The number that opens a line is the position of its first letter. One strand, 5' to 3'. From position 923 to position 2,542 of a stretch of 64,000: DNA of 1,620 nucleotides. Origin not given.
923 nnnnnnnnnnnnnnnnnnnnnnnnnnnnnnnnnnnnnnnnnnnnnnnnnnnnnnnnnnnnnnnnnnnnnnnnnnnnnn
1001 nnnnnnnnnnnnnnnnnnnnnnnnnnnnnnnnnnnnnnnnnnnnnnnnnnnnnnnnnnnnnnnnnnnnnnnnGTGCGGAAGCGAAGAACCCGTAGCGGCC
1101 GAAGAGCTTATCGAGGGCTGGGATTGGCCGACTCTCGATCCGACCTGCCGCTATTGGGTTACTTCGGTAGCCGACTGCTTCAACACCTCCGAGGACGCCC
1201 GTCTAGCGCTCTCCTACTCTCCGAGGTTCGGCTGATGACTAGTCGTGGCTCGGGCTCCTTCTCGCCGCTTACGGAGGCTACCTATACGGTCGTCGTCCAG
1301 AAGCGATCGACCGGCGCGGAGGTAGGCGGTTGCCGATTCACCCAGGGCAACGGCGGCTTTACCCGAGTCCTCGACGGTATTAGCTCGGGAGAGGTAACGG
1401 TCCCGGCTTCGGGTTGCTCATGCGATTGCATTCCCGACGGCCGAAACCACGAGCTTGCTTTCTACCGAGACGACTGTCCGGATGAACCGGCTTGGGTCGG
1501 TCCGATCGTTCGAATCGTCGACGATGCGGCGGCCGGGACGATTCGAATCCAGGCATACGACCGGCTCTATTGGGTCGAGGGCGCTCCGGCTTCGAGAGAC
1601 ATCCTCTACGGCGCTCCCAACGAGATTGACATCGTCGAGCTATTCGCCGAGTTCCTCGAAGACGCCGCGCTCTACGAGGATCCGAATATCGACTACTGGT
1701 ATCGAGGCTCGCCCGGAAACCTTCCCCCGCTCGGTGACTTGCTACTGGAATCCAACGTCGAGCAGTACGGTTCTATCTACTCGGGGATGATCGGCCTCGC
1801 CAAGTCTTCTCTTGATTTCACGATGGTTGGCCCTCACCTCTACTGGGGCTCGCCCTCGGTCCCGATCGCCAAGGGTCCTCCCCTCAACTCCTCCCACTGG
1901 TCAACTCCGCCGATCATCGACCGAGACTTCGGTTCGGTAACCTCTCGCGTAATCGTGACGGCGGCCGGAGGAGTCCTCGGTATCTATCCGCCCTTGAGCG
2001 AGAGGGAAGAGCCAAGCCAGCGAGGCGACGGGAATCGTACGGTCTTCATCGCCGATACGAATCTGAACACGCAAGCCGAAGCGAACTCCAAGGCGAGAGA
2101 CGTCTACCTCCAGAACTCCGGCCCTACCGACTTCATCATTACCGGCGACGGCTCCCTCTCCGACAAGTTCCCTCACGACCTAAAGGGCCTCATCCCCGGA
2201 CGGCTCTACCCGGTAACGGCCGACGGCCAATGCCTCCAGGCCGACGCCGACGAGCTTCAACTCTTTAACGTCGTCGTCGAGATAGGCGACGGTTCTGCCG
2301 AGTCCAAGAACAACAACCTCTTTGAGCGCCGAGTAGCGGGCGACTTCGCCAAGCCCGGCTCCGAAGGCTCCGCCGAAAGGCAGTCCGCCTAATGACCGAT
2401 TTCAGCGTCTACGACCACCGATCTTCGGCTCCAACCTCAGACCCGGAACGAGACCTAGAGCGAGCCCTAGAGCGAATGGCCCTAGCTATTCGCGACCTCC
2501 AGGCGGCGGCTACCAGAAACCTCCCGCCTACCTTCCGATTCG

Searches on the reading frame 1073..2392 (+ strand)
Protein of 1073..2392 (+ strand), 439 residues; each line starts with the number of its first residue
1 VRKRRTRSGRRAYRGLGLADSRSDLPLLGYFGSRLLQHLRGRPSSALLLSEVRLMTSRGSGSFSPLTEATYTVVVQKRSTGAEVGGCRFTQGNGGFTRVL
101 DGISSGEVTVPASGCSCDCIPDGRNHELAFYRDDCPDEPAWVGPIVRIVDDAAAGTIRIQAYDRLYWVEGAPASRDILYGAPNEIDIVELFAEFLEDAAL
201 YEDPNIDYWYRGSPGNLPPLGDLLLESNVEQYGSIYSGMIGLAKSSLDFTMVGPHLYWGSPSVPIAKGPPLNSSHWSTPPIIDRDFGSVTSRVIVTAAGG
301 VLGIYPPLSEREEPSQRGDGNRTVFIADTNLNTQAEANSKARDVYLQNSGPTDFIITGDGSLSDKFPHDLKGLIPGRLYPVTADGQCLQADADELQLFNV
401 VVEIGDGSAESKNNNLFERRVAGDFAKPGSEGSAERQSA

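Call 8: search_protein_families(library=phrogs, proteins=[window:1073-2392:+])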
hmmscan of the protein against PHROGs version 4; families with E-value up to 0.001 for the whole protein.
window:1073-2392:+ (439 aa): 1 family
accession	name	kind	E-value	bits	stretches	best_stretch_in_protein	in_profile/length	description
phrog_837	-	tail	1.7e-13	50.9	1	50-408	325-657/681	minor tail protein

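Call 9: search_protein_families(library=pfam, proteins=[window:1073-2392:+])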
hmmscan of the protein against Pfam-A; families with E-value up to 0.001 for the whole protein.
window:1073-2392:+ (439 aa): 0 families

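Call 40: find_encoding_contigs(protein=window:1235-2392:+, flank=10000, max_places=1)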
Protein window:1235-2392:+ (385 aa): 8 contigs read that carry it; 1 place shown.
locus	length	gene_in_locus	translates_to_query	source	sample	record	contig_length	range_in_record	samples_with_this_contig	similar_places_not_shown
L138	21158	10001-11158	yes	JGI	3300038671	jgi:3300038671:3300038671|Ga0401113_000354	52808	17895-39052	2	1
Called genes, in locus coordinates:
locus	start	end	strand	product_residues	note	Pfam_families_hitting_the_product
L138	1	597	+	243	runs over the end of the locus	-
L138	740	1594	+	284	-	-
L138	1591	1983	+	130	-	-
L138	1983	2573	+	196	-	-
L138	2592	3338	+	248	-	-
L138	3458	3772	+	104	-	-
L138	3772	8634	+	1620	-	-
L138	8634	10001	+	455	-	-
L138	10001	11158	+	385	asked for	-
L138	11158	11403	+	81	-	-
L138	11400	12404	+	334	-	-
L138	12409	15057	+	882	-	-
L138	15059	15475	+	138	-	-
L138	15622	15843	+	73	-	-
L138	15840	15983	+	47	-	-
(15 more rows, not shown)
